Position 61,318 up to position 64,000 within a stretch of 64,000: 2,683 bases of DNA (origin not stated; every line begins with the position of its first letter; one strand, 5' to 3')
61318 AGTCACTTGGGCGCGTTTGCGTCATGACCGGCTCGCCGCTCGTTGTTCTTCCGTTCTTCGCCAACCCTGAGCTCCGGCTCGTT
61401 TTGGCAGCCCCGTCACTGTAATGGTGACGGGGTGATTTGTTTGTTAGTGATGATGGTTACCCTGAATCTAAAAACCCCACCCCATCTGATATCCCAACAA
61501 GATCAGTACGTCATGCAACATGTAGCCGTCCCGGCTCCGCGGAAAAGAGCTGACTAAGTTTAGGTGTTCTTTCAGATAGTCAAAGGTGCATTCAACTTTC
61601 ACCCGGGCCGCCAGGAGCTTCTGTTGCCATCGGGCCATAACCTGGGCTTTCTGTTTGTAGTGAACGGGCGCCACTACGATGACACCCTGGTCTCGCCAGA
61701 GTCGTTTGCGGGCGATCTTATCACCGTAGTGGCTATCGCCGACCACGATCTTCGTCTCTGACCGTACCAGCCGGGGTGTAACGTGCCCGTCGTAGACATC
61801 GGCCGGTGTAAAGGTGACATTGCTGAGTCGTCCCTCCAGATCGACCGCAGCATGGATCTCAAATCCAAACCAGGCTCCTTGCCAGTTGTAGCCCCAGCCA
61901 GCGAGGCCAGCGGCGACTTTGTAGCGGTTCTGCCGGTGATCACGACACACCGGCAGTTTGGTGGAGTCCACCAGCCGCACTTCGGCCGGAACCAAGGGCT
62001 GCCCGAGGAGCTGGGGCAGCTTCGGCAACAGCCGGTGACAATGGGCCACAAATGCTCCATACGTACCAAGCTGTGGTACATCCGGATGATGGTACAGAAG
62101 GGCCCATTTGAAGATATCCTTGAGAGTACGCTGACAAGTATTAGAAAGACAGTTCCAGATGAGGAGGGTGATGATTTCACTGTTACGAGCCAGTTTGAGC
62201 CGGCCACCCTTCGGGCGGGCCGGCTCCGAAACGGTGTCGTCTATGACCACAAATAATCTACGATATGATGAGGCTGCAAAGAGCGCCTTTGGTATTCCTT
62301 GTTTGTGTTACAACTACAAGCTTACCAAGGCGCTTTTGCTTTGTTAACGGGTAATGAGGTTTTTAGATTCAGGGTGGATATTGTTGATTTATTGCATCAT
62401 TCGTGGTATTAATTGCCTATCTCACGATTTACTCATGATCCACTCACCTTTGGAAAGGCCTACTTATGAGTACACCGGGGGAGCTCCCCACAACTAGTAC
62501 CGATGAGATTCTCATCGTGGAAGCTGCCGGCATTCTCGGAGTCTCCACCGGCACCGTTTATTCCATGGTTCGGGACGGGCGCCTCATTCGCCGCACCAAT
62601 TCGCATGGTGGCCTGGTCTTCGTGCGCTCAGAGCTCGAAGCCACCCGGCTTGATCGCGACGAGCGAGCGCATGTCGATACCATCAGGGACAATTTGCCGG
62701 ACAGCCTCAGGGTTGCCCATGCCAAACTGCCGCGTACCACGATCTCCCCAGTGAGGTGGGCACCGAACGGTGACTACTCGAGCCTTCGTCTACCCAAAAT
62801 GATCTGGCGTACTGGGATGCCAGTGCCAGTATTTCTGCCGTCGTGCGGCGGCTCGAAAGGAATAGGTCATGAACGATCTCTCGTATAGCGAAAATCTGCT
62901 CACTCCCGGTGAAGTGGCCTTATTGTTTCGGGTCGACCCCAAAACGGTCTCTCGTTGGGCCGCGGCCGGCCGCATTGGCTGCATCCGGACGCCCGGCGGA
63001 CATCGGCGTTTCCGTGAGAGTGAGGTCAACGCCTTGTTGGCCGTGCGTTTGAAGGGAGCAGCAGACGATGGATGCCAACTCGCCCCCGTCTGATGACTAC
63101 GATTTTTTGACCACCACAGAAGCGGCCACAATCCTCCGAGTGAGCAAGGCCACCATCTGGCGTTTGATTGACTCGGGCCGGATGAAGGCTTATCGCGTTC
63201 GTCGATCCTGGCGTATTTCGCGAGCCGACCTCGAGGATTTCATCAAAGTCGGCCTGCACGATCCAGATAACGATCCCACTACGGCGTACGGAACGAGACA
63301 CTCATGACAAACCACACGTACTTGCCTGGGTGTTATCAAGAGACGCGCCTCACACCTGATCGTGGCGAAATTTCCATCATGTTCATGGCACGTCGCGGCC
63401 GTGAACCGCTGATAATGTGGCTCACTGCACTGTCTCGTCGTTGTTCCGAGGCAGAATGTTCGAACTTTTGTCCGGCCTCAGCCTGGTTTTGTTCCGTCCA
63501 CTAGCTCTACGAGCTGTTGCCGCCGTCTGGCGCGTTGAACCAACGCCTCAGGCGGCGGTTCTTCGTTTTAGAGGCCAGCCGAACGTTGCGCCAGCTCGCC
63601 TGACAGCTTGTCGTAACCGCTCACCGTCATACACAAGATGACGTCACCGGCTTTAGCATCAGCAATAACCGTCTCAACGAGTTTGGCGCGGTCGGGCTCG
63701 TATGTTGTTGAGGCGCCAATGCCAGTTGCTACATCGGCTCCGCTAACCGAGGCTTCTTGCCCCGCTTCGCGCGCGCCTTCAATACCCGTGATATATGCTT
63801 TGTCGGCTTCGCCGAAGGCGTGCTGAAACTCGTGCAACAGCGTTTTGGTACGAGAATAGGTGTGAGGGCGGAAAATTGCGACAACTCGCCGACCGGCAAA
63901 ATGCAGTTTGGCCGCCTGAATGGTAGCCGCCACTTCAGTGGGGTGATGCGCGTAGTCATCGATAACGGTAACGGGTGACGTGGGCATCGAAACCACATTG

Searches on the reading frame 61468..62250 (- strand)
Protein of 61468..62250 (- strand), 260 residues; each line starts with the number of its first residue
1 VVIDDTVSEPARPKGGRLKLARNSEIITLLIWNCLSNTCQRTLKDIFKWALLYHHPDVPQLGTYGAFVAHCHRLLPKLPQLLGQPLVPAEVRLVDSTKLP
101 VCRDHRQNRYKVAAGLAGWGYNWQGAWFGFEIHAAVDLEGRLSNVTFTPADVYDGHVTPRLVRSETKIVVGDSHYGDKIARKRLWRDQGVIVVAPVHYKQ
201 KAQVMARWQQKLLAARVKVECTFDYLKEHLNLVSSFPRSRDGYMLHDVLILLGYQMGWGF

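Call 10: search_protein_families(library=pfam, proteins=[window:61468-62250:-], max_evalue=0.01)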
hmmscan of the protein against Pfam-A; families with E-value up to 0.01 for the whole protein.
window:61468-62250:- (260 aa): 2 families
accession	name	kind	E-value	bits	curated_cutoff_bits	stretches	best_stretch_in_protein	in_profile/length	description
PF13612.12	DDE_Tnp_1_3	-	1.1e-21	77.9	27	1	90-235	6-150/155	Transposase DDE domain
PF01609.27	DDE_Tnp_1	-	8.2e-16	58.8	23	1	90-252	5-196/200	Transposase DDE domain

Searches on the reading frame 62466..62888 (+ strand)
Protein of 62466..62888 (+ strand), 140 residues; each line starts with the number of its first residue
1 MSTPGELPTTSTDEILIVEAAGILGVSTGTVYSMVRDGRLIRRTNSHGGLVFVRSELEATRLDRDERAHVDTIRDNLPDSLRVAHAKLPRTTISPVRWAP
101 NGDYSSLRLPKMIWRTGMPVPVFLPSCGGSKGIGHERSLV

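Call 10: search_protein_families(library=pfam, proteins=[window:62466-62888:+], max_evalue=0.01)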
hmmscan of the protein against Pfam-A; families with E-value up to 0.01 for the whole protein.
window:62466-62888:+ (140 aa): 1 family
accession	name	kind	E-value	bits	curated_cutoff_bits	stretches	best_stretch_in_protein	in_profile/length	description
PF12728.13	HTH_17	-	1.6e-06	28.7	27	1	19-59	6-45/51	Helix-turn-helix domain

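Call 50: find_encoding_contigs(protein=window:62466-62888:+, flank=3000, max_places=6)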
Protein window:62466-62888:+ (140 aa): 2 contigs read that carry it; 1 place shown.
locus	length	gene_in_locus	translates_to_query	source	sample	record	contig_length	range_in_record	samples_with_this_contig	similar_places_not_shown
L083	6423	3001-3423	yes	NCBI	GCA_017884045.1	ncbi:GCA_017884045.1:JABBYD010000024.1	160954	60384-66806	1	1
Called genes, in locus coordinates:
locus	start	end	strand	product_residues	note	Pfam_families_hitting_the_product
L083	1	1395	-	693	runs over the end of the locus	PF00009:GTP_EFTU, PF03144:GTP_EFTU_D2, PF22042:EF-G_D2, PF14492:EFG_III, PF16658:RF3_C, PF03764:EFG_IV, PF00679:EFG_C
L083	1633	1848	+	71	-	-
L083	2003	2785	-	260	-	PF01609:DDE_Tnp_1, PF13612:DDE_Tnp_1_3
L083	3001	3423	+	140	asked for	PF12728:HTH_17 (weak)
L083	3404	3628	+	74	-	PF12728:HTH_17, PF00376:MerR (weak), PF13411:MerR_1 (weak)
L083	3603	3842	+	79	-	PF12728:HTH_17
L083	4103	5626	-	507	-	PF01225:Mur_ligase, PF08245:Mur_ligase_M, PF02875:Mur_ligase_C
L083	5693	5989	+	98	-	-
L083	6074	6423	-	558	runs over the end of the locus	PF00005:ABC_tran, PF00931:NB-ARC (faint), PF02463:SMC_N (faint), PF13476:AAA_23 (faint), PF13555:AAA_29 (faint), PF00005:ABC_tran, PF13304:AAA_21 (weak)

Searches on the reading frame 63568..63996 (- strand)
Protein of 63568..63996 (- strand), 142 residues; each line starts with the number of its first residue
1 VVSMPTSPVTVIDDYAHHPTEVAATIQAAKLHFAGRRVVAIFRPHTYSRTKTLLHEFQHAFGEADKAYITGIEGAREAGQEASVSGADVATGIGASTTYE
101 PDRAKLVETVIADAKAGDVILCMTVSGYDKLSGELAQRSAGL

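Call 10: search_protein_families(library=pfam, proteins=[window:63568-63996:-], max_evalue=0.01)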
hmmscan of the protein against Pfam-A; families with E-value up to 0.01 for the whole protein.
window:63568-63996:- (142 aa): 1 family
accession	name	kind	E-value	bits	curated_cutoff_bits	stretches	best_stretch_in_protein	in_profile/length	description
PF02875.26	Mur_ligase_C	-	3e-20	73.8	28.4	1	7-123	10-124/127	Mur ligase, glutamate ligase domain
